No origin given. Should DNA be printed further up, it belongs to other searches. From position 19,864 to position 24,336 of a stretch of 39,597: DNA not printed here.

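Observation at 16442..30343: Five-ORF operon SNF2/DUF3883 - GHKL - DUF1156 methylase - HEPN/DUF499: candidate uncharacterised methylation-linked defence system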

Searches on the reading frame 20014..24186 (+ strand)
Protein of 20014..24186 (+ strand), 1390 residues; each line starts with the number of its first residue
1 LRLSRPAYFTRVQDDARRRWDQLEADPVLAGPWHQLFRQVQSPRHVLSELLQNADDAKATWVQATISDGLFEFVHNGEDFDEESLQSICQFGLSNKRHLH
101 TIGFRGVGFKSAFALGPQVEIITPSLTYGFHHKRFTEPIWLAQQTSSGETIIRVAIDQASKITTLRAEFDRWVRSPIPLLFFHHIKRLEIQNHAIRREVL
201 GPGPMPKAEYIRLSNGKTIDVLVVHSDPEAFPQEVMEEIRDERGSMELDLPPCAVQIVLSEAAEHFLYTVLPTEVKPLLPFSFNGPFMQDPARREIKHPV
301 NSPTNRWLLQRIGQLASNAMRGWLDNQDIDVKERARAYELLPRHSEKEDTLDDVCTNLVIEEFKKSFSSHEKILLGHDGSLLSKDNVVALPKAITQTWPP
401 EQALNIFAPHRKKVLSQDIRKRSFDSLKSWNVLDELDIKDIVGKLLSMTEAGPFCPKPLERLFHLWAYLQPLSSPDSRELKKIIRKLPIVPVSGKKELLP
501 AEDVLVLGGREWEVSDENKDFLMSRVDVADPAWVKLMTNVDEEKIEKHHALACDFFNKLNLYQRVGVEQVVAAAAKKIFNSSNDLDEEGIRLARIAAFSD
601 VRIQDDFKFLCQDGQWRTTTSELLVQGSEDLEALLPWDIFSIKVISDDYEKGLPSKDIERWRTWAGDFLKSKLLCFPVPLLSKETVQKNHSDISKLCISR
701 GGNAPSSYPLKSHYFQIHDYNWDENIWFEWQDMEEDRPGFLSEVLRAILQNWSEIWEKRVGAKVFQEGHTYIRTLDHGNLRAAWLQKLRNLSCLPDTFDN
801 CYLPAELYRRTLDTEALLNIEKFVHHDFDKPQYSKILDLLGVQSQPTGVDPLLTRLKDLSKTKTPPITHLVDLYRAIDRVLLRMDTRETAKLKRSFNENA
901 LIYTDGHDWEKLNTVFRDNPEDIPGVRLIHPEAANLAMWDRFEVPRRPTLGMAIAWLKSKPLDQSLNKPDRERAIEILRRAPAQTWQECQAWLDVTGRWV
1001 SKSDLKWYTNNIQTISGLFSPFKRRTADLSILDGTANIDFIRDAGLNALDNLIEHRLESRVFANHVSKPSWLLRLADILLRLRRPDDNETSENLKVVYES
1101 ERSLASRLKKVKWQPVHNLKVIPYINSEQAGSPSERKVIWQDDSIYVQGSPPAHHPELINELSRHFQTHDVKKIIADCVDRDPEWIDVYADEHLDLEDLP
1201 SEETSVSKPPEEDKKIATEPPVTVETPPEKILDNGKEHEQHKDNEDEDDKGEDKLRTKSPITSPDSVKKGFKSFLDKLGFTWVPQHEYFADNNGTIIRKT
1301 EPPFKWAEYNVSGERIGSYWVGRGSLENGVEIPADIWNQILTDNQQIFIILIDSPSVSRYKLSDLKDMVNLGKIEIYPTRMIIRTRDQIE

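Call 3: search_protein_families(library=pfam, proteins=[window:20014-24186:+], max_evalue=0.01)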
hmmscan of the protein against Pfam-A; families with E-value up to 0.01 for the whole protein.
window:20014-24186:+ (1390 aa): 3 families
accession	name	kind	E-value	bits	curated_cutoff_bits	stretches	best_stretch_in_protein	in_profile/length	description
PF25794.1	SACS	-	2.2e-07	31.4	32.8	1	44-63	18-37/247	Sacsin domain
PF02518.31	HATPase_c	-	0.00077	20.3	26.4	1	43-110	6-78/111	Histidine kinase-, DNA gyrase B-, and HSP90-like ATPase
PF13589.12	HATPase_c_3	-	0.0047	17.4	25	1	44-123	4-92/137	Histidine kinase-, DNA gyrase B-, and HSP90-like ATPase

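Call 4: search_protein_families(library=padloc, proteins=[window:20014-24186:+], max_evalue=0.01)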
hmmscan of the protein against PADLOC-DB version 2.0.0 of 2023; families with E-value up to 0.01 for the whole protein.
window:20014-24186:+ (1390 aa): 9 families
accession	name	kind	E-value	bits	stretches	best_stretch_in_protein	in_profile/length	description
PDLC03968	TmtA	-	1.3e-54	183.5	2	41-465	73-501/1486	-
PDLC03972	TmtA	-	9.7e-37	124.6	2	48-495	46-508/1302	-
PDLC03964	TmtA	-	1.7e-24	84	2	49-133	52-142/1538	-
PDLC03966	TmtA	-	2.2e-23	80.1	1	44-426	44-464/1655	-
PDLC03965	TmtA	-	4.1e-20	69.4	2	34-134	22-125/1370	-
PDLC03971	TmtA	-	6.1e-19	65.1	2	46-121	57-142/1782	-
PDLC03970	TmtA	-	2e-14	50.5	1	46-116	65-135/1552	-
PDLC03969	TmtA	-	1e-10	37.9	1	40-92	26-78/1563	-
PDLC03967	TmtA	-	1.7e-07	28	1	49-123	44-123/1063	-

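Call 23: find_homologous_proteins(query=window:20014-24183:+, max_evalue=0.00001)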
Query window:20014-24183:+ (1390 aa): 1575 proteins with E <= 0.00001 among 8000 candidates; the best 120 are listed.
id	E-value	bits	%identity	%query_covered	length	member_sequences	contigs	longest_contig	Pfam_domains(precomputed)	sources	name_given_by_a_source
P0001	0.0e+0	3233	100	100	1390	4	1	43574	PF25794.2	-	-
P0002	0.0e+0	1974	63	98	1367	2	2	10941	PF25794.2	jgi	jgi:hypothetical protein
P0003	0.0e+0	1955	61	100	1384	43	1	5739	PF25794.2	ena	-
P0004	0.0e+0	1926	60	100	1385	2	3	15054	PF25794.2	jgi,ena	-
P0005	0.0e+0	1863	58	100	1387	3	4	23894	PF25794.2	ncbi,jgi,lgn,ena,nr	ncbi:MAG TPA: hypothetical protein PL030_09655 [Smithella sp.]|nr:hypothetical protein [Smithella sp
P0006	0.0e+0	1809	57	100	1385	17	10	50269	PF25794.2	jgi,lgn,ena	-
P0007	0.0e+0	1682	60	89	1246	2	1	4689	-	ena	-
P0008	0.0e+0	1642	84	60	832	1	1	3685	PF25794.2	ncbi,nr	ncbi:MAG: hypothetical protein Q7J68_05680 [Thermoplasmata archaeon]|nr:hypothetical protein [Thermo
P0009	0.0e+0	1417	45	100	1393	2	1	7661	PF25794.2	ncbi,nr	ncbi:MAG TPA: hypothetical protein PLM79_15940, partial [Syntrophobacteraceae bacterium]|nr:hypothet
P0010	0.0e+0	1397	46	100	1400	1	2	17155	PF25794.2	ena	-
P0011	0.0e+0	1384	47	99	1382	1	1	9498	PF25794.2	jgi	jgi:hypothetical protein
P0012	0.0e+0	1362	46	99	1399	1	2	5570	PF25794.2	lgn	-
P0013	0.0e+0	1330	45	96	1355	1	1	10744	PF25794.2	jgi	-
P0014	0.0e+0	1330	45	99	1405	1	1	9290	PF25794.2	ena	-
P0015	0.0e+0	1321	45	96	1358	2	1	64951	-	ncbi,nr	ncbi:MAG: hypothetical protein JRF35_04320 [Deltaproteobacteria bacterium]|nr:hypothetical protein [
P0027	0.0e+0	1107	41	86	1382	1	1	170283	PF25794.2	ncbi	-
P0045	1.9e-284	965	37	100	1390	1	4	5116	PF25794.2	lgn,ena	-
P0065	8.3e-254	864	35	99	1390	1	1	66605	PF25794.2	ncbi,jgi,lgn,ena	ncbi:MAG: hypothetical protein ABR958_01730 [Dehalococcoidales bacterium]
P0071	4.4e-251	855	35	99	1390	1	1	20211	PF25794.2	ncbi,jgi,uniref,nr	ncbi:MAG: hypothetical protein C4532_05115 [Candidatus Abyssobacteria bacterium SURF_17]|uniref:ATPa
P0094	5.6e-240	818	33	99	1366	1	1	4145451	-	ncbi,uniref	ncbi:sacsin N-terminal ATP-binding-like domain-containing protein [Rubrivirga sp. IMCC43871]|uniref:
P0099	2.9e-239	815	35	87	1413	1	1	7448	PF13020.13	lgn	-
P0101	7.4e-239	814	35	87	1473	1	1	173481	PF25794.2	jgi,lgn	-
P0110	2.3e-236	806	34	99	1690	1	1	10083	PF25794.2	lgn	-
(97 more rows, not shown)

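Call 25: find_related_loci(query=A1, collection=genome_contigs, flank=10000)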
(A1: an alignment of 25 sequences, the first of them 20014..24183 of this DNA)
Query A1 (1390 aa) in genome_contigs; peptide patterns used: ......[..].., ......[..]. (x = any residue, [..] = any of these).
600 stretches matched a pattern (row limit reached: there are more); 460 encode a relative of the query (tblastn E <= 1e-3); the best 80 are kept; 80 distinct loci.
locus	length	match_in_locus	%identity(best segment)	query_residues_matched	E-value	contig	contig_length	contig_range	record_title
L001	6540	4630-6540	59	1-640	0e+0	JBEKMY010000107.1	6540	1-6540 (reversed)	MAG: Smithella sp. isolate SPRUCE 404 SPRUCE_404_107, whole genome shotgun sequence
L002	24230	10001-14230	35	3-1389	0e+0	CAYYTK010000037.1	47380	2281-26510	MAG TPA_asm: uncultured Anaerolineales bacterium isolate binchicken_co66_292 genome assembly, contig: NODE_1358_length_4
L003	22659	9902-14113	34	6-1379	0e+0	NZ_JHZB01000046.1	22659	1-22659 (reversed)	Desulfobulbus elongatus DSM 2908 Q362DRAFT_scaffold00045.45_C, whole genome shotgun sequence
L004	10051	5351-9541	34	6-1384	0e+0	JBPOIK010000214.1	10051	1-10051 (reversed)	MAG: Planctomycetota bacterium isolate MAG_549 c_000000542677, whole genome shotgun sequence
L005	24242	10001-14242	33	4-1389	0e+0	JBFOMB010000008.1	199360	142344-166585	MAG: Paracoccaceae bacterium isolate E16Bin-6-3 c_000000000008, whole genome shotgun sequence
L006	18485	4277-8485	33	6-1373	0e+0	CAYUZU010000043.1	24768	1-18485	MAG TPA_asm: uncultured Planctomycetales bacterium isolate SRP141376_co4_172 genome assembly, contig: NODE_3622_length_2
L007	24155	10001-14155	33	3-1379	0e+0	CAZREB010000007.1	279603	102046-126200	MAG TPA_asm: uncultured Bordetella sp. isolate binchicken_co199_16 genome assembly, contig: NODE_33_length_279603_cov_11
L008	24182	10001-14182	33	4-1379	0e+0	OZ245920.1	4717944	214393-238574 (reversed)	MAG: Pacificispira sp. isolate 43e0e648-b908-4bb6-a9bc-4fcf75b264f0 genome assembly, chromosome: 1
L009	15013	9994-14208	32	5-1380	0e+0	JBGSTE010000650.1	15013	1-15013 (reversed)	MAG: Phycisphaeraceae bacterium isolate JTS-AC399 k141_2271176, whole genome shotgun sequence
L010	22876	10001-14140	34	1-1385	0e+0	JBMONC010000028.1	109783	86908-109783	MAG: Bacillota bacterium isolate Betzabe_MAG066 MAG066_28, whole genome shotgun sequence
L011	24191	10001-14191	34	4-1379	0e+0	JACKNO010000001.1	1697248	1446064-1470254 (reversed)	MAG: Pseudomonadales bacterium isolate HK-STAS-PROT-146 HK-STAS-PROT-146_1, whole genome shotgun sequence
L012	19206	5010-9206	32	6-1390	0e+0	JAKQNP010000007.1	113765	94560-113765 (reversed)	MAG: bacterium isolate USDV_metabat.15 k141_1235592, whole genome shotgun sequence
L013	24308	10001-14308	33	1-1384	0e+0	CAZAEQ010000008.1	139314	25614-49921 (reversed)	MAG TPA_asm: uncultured Phycisphaeraceae bacterium isolate SRP302447_co4_775 genome assembly, contig: NODE_415_length_13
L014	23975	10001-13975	34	3-1337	0e+0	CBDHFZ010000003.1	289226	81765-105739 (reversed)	MAG: Dehalococcoidia bacterium isolate c57aa991-6108-42ac-a26f-d51f4aa099f5 genome assembly, contig: contig_3, whole gen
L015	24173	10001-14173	32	5-1379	0e+0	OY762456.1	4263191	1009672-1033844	MAG: Pseudomonadales bacterium isolate 55de8a68-c5b3-443f-b747-9f40e672fbd7 genome assembly, chromosome: 1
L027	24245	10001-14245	31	5-1390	0e+0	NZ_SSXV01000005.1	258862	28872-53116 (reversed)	Thauera sp. 2A1 XMAS_Iso2_NODE_5_length_258862_cov_132.359, whole genome shotgun sequence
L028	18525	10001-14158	31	6-1390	0e+0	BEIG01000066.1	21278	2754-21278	Bacterium HR30 DNA, contig: NODE_746_66, isolate: HRbin30, whole genome shotgun sequence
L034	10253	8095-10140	36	4-684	1e-129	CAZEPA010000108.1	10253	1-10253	MAG TPA_asm: uncultured Anaerolineae bacterium isolate binchicken_co27_224 genome assembly, contig: NODE_11596_length_10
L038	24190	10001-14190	41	4-1379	6e-118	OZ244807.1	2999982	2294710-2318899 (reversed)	MAG: Candidatus Azotimanducus sp. isolate d7e1e9d3-75ce-4ce8-8704-b46bbe593d13 genome assembly, chromosome: 1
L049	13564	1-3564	30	45-1203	3e-146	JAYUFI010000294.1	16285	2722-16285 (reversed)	MAG: Planctomycetaceae bacterium isolate GFS_7692 GFS_7692_293, whole genome shotgun sequence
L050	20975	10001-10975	27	9-322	6e-18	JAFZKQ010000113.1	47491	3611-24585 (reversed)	MAG: Paludibacteraceae bacterium isolate RGIG7853 Water_buffalos_Reticulum-4__c970839, whole genome shotgun sequence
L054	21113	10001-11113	25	17-396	6e-17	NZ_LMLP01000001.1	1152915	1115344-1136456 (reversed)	Sphingomonas sp. Leaf67 contig_1, whole genome shotgun sequence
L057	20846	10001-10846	26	49-327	3e-16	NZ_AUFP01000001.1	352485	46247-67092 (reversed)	Segatella albensis DSM 11370 = JCM 12258 strain DSM 11370 K333DRAFT_scaffold00001.1_C, whole genome shotgun sequence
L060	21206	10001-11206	25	45-441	5e-16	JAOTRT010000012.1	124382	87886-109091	MAG: Candidatus Nitricoxidireducens bremensis isolate MAG5 5109_A_contig_79, whole genome shotgun sequence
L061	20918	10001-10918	26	45-320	1e-15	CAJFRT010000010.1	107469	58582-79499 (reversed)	Candidatus Gallimonas merdae isolate Chicken_18_mag_43 genome assembly, contig: MAGpy_11413_18_idba_bin_43_fascaffold_45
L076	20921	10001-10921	24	34-331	5e-14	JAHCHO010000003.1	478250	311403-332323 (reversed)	MAG: Fimbriimonadaceae bacterium isolate TGS_ARM4 ARM4_3, whole genome shotgun sequence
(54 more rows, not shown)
